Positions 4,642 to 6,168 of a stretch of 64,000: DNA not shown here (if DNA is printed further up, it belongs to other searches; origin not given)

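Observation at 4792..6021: DegT-family enzyme has His in place of the PLP lysine plus an E1-like Cys cluster, which predicts a dTDP-linked Fe-S sugar 3-dehydratase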

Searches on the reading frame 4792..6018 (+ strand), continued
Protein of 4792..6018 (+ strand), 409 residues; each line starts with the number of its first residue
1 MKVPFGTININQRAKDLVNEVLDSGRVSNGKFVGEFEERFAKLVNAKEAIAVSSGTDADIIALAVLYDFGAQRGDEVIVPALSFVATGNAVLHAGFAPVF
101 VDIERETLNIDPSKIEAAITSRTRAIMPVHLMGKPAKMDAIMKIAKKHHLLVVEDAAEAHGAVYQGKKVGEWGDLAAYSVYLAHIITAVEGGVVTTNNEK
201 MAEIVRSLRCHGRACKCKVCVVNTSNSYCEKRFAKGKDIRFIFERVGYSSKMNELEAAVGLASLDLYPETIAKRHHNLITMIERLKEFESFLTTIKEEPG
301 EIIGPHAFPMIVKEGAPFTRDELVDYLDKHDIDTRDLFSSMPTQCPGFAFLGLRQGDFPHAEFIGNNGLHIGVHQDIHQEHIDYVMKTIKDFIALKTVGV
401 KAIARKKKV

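Call 58: find_homologous_proteins(query=P0155, max_evalue=1e-30)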
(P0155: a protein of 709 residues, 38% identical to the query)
Query P0155 (709 aa): 7999 proteins with E <= 1e-30 among 8000 candidates; the best 120 are listed.
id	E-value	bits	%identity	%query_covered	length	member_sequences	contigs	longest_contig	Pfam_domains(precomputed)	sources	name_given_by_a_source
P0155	0.0e+0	1607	100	100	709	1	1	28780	PF04321.24,PF16363.12,PF02719.22,PF01053.27,PF01041.24,PF01370.28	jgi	-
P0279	0.0e+0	1192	74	100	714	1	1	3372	PF04321.24,PF16363.12,PF02719.22,PF01073.26,PF07993.19,PF01041.24,PF01370.28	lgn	-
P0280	0.0e+0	1182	75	100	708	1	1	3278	PF04321.24,PF00155.28,PF16363.12,PF02719.22,PF01073.26,PF00266.26,PF01212.28,PF01041.24,PF01370.28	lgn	-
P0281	1.6e-281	954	60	100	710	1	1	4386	PF04321.24,PF16363.12,PF00266.26,PF01212.28,PF01053.27,PF01041.24,PF01370.28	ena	-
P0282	8.0e-279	945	57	100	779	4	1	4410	PF04321.24,PF16363.12,PF02719.22,PF07993.19,PF01053.27,PF01041.24,PF01370.28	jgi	-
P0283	4.3e-277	939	61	99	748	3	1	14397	PF04321.24,PF16363.12,PF02719.22,PF01041.24,PF01370.28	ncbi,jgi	jgi:CDP-6-deoxy-D-xylo-4-hexulose-3-dehydrase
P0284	2.7e-274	930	59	100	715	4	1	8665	PF04321.24,PF16363.12,PF02719.22,PF00266.26,PF01041.24,PF01370.28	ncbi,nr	ncbi:lipopolysaccharide biosynthesis protein RfbH [bacterium]|nr:lipopolysaccharide biosynthesis pro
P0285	2.1e-198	679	46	99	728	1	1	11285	PF04321.24,PF16363.12,PF02719.22,PF01073.26,PF07993.19,PF01041.24,PF01370.28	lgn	-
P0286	3.1e-198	679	48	99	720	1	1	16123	PF04321.24,PF16363.12,PF02719.22,PF01073.26,PF01041.24,PF01370.28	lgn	-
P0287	5.1e-196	671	46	99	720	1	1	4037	PF04321.24,PF16363.12,PF02719.22,PF07993.19,PF01212.28,PF01053.27,PF01041.24,PF01370.28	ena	-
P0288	2.5e-187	643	45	98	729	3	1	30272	PF04321.24,PF16363.12,PF02719.22,PF01073.26,PF01041.24,PF01370.28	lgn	-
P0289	1.2e-185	637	44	99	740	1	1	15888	PF04321.24,PF16363.12,PF02719.22,PF01073.26,PF07993.19,PF01041.24,PF01370.28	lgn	-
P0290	8.7e-185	634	44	99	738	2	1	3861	PF04321.24,PF16363.12,PF02719.22,PF01073.26,PF07993.19,PF01041.24,PF01370.28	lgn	-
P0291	9.1e-185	634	44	99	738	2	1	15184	PF04321.24,PF16363.12,PF02719.22,PF01073.26,PF01041.24,PF01370.28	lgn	-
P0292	3.2e-184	632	44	100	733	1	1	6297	PF04321.24,PF00155.28,PF16363.12,PF02719.22,PF01073.26,PF00266.26,PF07993.19,PF01212.28,PF01053.27,PF01041.24,PF01370.28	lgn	-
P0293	4.3e-183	628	43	99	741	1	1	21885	PF04321.24,PF16363.12,PF02719.22,PF01073.26,PF01041.24,PF01370.28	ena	-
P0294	3.3e-178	612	43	99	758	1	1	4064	PF04321.24,PF07993.19,PF01041.24,PF01370.28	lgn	-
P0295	5.2e-176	605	43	98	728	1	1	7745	PF04321.24,PF16363.12,PF02719.22,PF01073.26,PF01041.24,PF01370.28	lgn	-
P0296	4.2e-175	602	62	60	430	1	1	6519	PF00266.26,PF01212.28,PF01053.27,PF01041.24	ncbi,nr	ncbi:MAG: lipopolysaccharide biosynthesis protein RfbH [bacterium]|nr:lipopolysaccharide biosynthesi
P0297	1.5e-174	600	42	99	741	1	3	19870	PF04321.24,PF16363.12,PF02719.22,PF01041.24,PF01370.28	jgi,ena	-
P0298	2.9e-173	596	42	99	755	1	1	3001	PF04321.24,PF16363.12,PF01041.24,PF01370.28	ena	-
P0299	5.2e-173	595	41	99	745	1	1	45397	PF04321.24,PF16363.12,PF02719.22,PF01041.24,PF01370.28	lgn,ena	-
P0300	9.2e-173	594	42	99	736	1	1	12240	PF04321.24,PF16363.12,PF02719.22,PF01073.26,PF07993.19,PF01041.24,PF01370.28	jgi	jgi:CDP-6-deoxy-D-xylo-4-hexulose-3-dehydrase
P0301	4.0e-171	589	42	99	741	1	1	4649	PF04321.24,PF16363.12,PF02719.22,PF01041.24,PF01370.28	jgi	jgi:CDP-6-deoxy-D-xylo-4-hexulose-3-dehydrase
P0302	3.5e-170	586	-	-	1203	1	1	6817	PF04321.24,PF16363.12,PF02719.22,PF01073.26,PF14528.12,PF01041.24,PF01370.28,PF14890.12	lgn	-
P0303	1.1e-169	584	42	99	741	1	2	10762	PF04321.24,PF16363.12,PF01041.24,PF01370.28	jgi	jgi:CDP-6-deoxy-D-xylo-4-hexulose-3-dehydrase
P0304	5.9e-167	575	42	99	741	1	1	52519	PF04321.24,PF16363.12,PF01041.24,PF01370.28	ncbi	-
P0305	6.8e-162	558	41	99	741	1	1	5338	PF04321.24,PF16363.12,PF02719.22,PF01041.24,PF01370.28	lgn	-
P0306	3.6e-158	546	41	99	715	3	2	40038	PF04321.24,PF00266.26,PF01041.24,PF01370.28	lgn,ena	-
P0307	9.2e-151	522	54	60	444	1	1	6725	PF01041.24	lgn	-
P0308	3.5e-148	513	55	59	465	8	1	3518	PF01041.24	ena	-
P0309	6.5e-146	506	52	60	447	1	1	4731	PF01041.24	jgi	jgi:CDP-6-deoxy-D-xylo-4-hexulose-3-dehydrase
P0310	6.6e-142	492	54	59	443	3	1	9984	PF01041.24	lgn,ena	-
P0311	2.6e-141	490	54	59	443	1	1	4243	PF01041.24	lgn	-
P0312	7.1e-141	489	53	56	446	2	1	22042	PF00155.28,PF01212.28,PF01041.24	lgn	-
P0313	1.1e-140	488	54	58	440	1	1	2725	PF00266.26,PF01053.27,PF01041.24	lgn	-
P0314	1.3e-140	488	53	58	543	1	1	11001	PF00266.26,PF01053.27,PF01041.24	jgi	jgi:CDP-6-deoxy-D-xylo-4-hexulose-3-dehydrase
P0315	1.7e-140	488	54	58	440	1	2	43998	PF00266.26,PF01053.27,PF01041.24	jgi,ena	jgi:CDP-6-deoxy-D-xylo-4-hexulose-3-dehydrase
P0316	2.8e-140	487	53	60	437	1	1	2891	PF01041.24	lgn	-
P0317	9.8e-140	485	52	59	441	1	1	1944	PF01041.24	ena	-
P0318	1.0e-139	485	54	59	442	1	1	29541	PF00155.28,PF00266.26,PF01053.27,PF01041.24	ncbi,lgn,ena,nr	ncbi:MAG TPA: lipopolysaccharide biosynthesis protein RfbH [Candidatus Scalindua sp.]|nr:lipopolysac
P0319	1.5e-139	485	53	59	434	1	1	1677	PF01041.24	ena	-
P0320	2.4e-139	484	52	59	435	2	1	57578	PF01041.24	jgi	jgi:CDP-6-deoxy-D-xylo-4-hexulose-3-dehydrase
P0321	2.6e-139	484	53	58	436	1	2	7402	PF00155.28,PF01041.24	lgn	-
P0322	3.2e-139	483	54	58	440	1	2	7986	PF00155.28,PF00266.26,PF01212.28,PF01053.27,PF01041.24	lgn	-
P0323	6.5e-139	482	53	59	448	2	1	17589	PF00155.28,PF01041.24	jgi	-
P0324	8.9e-139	482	52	59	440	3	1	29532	PF00266.26,PF01053.27,PF01041.24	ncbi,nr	ncbi:MAG: lipopolysaccharide biosynthesis protein RfbH [Candidatus Omnitrophica bacterium]|nr:lipopo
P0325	1.1e-138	482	52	59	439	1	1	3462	PF00266.26,PF01041.24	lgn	-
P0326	1.3e-138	481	53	61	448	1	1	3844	PF00266.26,PF01053.27,PF01041.24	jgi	jgi:CDP-6-deoxy-D-xylo-4-hexulose-3-dehydrase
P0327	1.5e-138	481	54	57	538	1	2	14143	PF00155.28,PF00266.26,PF01053.27,PF01041.24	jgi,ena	-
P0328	1.9e-138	481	53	58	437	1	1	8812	PF00155.28,PF00266.26,PF01053.27,PF01041.24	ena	-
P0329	5.1e-138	480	53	60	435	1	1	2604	PF00155.28,PF01212.28,PF01053.27,PF01041.24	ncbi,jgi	jgi:CDP-6-deoxy-D-xylo-4-hexulose-3-dehydrase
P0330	7.3e-138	479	53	59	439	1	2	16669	PF00155.28,PF00266.26,PF01212.28,PF01053.27,PF01041.24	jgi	-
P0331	8.6e-138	479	55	56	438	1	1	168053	PF00155.28,PF01212.28,PF01053.27,PF01041.24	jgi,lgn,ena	jgi:CDP-6-deoxy-D-xylo-4-hexulose-3-dehydrase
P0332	1.1e-137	478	52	56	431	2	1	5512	PF01041.24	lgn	-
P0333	1.2e-137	478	53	58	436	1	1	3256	PF00155.28,PF00266.26,PF01053.27,PF01041.24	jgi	-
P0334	2.0e-137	478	52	59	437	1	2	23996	PF00266.26,PF01053.27,PF01041.24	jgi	jgi:CDP-6-deoxy-D-xylo-4-hexulose-3-dehydrase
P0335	3.1e-137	477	53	58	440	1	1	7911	PF00155.28,PF00266.26,PF01212.28,PF01053.27,PF01041.24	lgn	-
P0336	3.7e-137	477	52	56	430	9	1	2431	PF01041.24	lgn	-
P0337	5.0e-137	476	51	60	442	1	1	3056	PF01053.27,PF01041.24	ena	-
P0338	5.1e-137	476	53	56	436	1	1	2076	PF01041.24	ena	-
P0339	5.2e-137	476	52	60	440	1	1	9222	PF00266.26,PF01053.27,PF01041.24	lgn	-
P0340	5.4e-137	476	54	56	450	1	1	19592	PF00155.28,PF01041.24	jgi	-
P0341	6.3e-137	476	52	60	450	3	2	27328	PF00155.28,PF01041.24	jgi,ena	-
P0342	8.8e-137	475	53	58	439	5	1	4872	PF01041.24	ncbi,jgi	-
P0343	9.2e-137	475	52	57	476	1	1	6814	PF01041.24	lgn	-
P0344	9.2e-137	475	55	56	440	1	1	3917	PF00266.26,PF01053.27,PF01041.24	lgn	-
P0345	1.6e-136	475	51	60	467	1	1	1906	PF01212.28,PF01053.27,PF01041.24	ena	-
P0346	2.3e-136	474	52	59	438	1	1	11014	PF00266.26,PF01053.27,PF01041.24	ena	-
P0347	2.5e-136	474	50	59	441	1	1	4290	PF01041.24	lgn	-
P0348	2.8e-136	474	53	59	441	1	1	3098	PF00266.26,PF01053.27,PF01041.24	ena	-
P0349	3.5e-136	473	51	59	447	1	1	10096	PF00155.28,PF01041.24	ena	-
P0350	5.7e-136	473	52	58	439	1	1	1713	PF00155.28,PF00266.26,PF01053.27,PF01041.24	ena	-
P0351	6.0e-136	473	52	58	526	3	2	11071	PF00155.28,PF01212.28,PF01053.27,PF01041.24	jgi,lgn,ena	-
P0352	6.5e-136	473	52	58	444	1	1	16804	PF01041.24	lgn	-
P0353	6.8e-136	472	54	56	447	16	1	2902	PF01041.24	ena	-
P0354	7.0e-136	472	54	58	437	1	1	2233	PF01053.27,PF01041.24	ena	-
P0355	8.1e-136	472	50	61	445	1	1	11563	PF00266.26,PF01053.27,PF01041.24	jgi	jgi:CDP-4-dehydro-6-deoxyglucose reductase, E1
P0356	1.0e-135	472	52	59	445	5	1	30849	PF00266.26,PF01053.27,PF01041.24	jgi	jgi:CDP-6-deoxy-D-xylo-4-hexulose-3-dehydrase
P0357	1.0e-135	472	53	59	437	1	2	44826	PF00266.26,PF01053.27,PF01041.24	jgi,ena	-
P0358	1.1e-135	472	52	59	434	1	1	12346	PF00155.28,PF00266.26,PF01053.27,PF01041.24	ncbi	ncbi:MAG: lipopolysaccharide biosynthesis protein RfbH [bacterium]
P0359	1.2e-135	472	52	59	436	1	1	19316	PF00266.26,PF01053.27,PF01041.24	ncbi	ncbi:MAG: lipopolysaccharide biosynthesis protein RfbH [bacterium]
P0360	1.5e-135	471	51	60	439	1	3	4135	PF00266.26,PF01053.27,PF01041.24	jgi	jgi:CDP-6-deoxy-D-xylo-4-hexulose-3-dehydrase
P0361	1.5e-135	471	53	56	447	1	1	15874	PF01041.24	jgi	-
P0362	3.2e-135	470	52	58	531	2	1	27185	PF01053.27,PF01041.24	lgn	-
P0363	3.7e-135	470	51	59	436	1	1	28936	PF00155.28,PF00266.26,PF01053.27,PF01041.24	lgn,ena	-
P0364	3.9e-135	470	51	59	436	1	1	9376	PF00155.28,PF00266.26,PF01053.27,PF01041.24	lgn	-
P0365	4.1e-135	470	51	59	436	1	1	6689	PF00266.26,PF01053.27,PF01041.24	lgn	-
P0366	4.3e-135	470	52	59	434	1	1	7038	PF00155.28,PF00266.26,PF01212.28,PF01053.27,PF01041.24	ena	-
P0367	4.7e-135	470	52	59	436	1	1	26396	PF00266.26,PF01053.27,PF01041.24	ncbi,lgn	ncbi:MAG: lipopolysaccharide biosynthesis protein RfbH [bacterium]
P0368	5.5e-135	470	53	57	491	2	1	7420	PF00155.28,PF00266.26,PF01212.28,PF01053.27,PF01041.24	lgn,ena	-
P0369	5.5e-135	469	51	59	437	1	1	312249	PF00266.26,PF01053.27,PF01041.24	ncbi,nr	ncbi:MAG: lipopolysaccharide biosynthesis protein RfbH [bacterium]|nr:lipopolysaccharide biosynthesi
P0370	5.5e-135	469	54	58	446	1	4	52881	PF00155.28,PF00266.26,PF01053.27,PF01041.24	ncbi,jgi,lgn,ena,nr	ncbi:MAG: lipopolysaccharide biosynthesis protein RfbH [Candidatus Melainabacteria bacterium RIFOXYA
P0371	6.3e-135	469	52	57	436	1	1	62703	PF00266.26,PF01212.28,PF01041.24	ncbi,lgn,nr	ncbi:MAG: lipopolysaccharide biosynthesis protein RfbH [Deltaproteobacteria bacterium]|nr:lipopolysa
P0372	6.4e-135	469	51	59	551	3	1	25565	PF00155.28,PF00266.26,PF01053.27,PF01041.24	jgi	-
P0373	7.3e-135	469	52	59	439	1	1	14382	PF00266.26,PF01212.28,PF01053.27,PF01041.24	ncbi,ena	-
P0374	9.1e-135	469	53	56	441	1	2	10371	PF00266.26,PF01053.27,PF01041.24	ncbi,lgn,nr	ncbi:MAG: lipopolysaccharide biosynthesis protein RfbH [Thermodesulfobacteriota bacterium]|nr:lipopo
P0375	1.1e-134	468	52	59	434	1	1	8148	PF01041.24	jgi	jgi:CDP-6-deoxy-D-xylo-4-hexulose-3-dehydrase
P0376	1.8e-134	468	50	59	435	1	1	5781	PF01053.27,PF01041.24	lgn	-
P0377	1.9e-134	468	52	58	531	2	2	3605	PF00266.26,PF02452.24,PF01053.27,PF01041.24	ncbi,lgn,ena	-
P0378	2.2e-134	467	52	59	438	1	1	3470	PF00266.26,PF01053.27,PF01041.24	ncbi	-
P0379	2.6e-134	467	51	59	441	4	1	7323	PF00266.26,PF01053.27,PF01041.24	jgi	-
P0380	2.6e-134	467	51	59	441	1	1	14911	PF00155.28,PF00266.26,PF01053.27,PF01041.24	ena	-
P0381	2.8e-134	467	50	58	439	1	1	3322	PF00266.26,PF01041.24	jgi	jgi:CDP-6-deoxy-D-xylo-4-hexulose-3-dehydrase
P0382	2.8e-134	467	51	59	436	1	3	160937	PF01041.24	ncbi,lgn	ncbi:MAG: lipopolysaccharide biosynthesis protein RfbH [Clostridium sp.]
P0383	2.8e-134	467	50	59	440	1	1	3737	PF00155.28,PF00266.26,PF01212.28,PF01053.27,PF01041.24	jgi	-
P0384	2.9e-134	467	51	59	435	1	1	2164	PF00155.28,PF00266.26,PF01053.27,PF01041.24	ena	-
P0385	2.9e-134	467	51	59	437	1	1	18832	PF00266.26,PF01053.27,PF01041.24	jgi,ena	-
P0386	3.2e-134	467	50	61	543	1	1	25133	PF00266.26,PF01053.27,PF01041.24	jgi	jgi:CDP-6-deoxy-D-xylo-4-hexulose-3-dehydrase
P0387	3.3e-134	467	51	60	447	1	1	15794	PF00266.26,PF01212.28,PF01053.27,PF01041.24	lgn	-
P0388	3.8e-134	467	51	58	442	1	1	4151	PF01041.24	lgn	-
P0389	4.9e-134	466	51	58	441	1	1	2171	PF01041.24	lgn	-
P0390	5.2e-134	466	53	59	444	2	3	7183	PF00155.28,PF00266.26,PF01053.27,PF01041.24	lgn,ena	-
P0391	5.4e-134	466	51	58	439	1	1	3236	PF00266.26,PF01053.27,PF01041.24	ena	-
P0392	7.4e-134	466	52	59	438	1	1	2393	PF00266.26,PF01053.27,PF01041.24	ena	-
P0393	7.9e-134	466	51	59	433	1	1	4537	PF01053.27,PF01041.24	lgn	-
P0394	9.8e-134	465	51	59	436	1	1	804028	PF00266.26,PF01053.27,PF01041.24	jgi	-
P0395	1.2e-133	465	51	57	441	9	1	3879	PF01041.24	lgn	-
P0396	1.2e-133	465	50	60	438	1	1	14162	PF00266.26,PF01053.27,PF01041.24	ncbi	-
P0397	1.3e-133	465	54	55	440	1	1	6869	PF00155.28,PF00266.26,PF01212.28,PF01053.27,PF01041.24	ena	-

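Call 59: find_encoding_contigs(protein=P0155, flank=8000, max_places=2)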
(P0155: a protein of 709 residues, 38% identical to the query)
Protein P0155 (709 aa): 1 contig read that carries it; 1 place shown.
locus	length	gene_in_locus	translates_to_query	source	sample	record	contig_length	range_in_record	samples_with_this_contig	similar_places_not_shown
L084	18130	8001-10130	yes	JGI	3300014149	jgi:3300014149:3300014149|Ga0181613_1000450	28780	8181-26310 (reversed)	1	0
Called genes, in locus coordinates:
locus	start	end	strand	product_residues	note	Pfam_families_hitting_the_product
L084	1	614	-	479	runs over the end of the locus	PF01743:PolyA_pol, PF12627:PolyA_pol_RNAbd, PF01966:HD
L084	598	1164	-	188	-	PF01590:GAF, PF13185:GAF_2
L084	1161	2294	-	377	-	PF08495:FIST, PF10442:FIST_C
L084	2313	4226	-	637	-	PF00012:HSP70, PF06723:MreB_Mbl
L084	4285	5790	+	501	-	PF00749:tRNA-synt_1c, PF19269:Anticodon_2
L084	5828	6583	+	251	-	PF04055:Radical_SAM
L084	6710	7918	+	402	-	PF00437:T2SSE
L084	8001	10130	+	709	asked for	PF01370:Epimerase, PF02719:Polysacc_synt_2 (weak), PF04321:RmlD_sub_bind, PF16363:GDP_Man_Dehyd, PF01041:DegT_DnrJ_EryC1, PF01053:Cys_Met_Meta_PP (weak)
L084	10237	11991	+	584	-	PF01590:GAF, PF13185:GAF_2, PF13492:GAF_3, PF01590:GAF, PF13185:GAF_2, PF13492:GAF_3, PF13487:HD_5, PF01966:HD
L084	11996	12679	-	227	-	PF01048:PNP_UDP_1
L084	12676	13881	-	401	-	PF05547:Peptidase_M6 (faint), PF18962:Por_Secre_tail (weak)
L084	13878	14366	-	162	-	PF04079:SMC_ScpB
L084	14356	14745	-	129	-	PF01894:YjbQ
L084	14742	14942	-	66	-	PF09723:Zn_ribbon_8 (weak)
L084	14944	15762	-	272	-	-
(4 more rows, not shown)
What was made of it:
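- Tried and rejected: The context of the RmlD-E1 fusion P0155 was uninformative (call 59).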

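Call 60: find_encoding_contigs(protein=P0304, flank=8000, max_places=2)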
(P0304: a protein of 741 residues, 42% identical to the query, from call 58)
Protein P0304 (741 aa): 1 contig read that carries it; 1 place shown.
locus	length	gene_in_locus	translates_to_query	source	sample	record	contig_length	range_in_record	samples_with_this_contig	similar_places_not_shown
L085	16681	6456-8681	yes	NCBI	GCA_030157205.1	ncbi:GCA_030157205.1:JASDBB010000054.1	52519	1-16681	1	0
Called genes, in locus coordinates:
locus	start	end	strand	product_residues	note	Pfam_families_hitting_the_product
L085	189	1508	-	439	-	PF02737:3HCDH_N (weak), PF03721:UDPG_MGDP_dh_N, PF00984:UDPG_MGDP_dh, PF03720:UDPG_MGDP_dh_C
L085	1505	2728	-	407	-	PF13477:Glyco_trans_4_2 (faint), PF13439:Glyco_transf_4, PF13579:Glyco_trans_4_4, PF00534:Glycos_transf_1, PF13692:Glyco_trans_1_4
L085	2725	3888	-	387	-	PF13439:Glyco_transf_4, PF13579:Glyco_trans_4_4, PF20706:GT4-conflict, PF00534:Glycos_transf_1, PF13692:Glyco_trans_1_4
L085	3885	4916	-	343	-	PF13641:Glyco_tranf_2_3, PF00535:Glycos_transf_2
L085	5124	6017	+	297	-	PF01073:3Beta_HSD, PF01370:Epimerase, PF02719:Polysacc_synt_2, PF07993:NAD_binding_4 (weak), PF04321:RmlD_sub_bind (weak), PF16363:GDP_Man_Dehyd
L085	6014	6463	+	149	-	PF00908:dTDP_sugar_isom (weak)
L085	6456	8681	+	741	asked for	PF01370:Epimerase, PF04321:RmlD_sub_bind, PF16363:GDP_Man_Dehyd (weak), PF01041:DegT_DnrJ_EryC1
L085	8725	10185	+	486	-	-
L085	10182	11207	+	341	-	PF00535:Glycos_transf_2, PF13641:Glyco_tranf_2_3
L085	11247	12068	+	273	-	PF00483:NTP_transferase, PF12804:NTP_transf_3 (weak)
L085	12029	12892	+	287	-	PF13489:Methyltransf_23 (weak), PF08241:Methyltransf_11, PF13649:Methyltransf_25 (faint)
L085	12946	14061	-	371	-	PF00534:Glycos_transf_1 (weak), PF13692:Glyco_trans_1_4, PF13524:Glyco_trans_1_2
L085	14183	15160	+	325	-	PF00106:adh_short (faint), PF01073:3Beta_HSD, PF01370:Epimerase, PF02719:Polysacc_synt_2 (faint), PF04321:RmlD_sub_bind, PF16363:GDP_Man_Dehyd, PF07993:NAD_binding_4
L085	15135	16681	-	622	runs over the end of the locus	PF02574:S-methyl_trans, PF02219:MTHFR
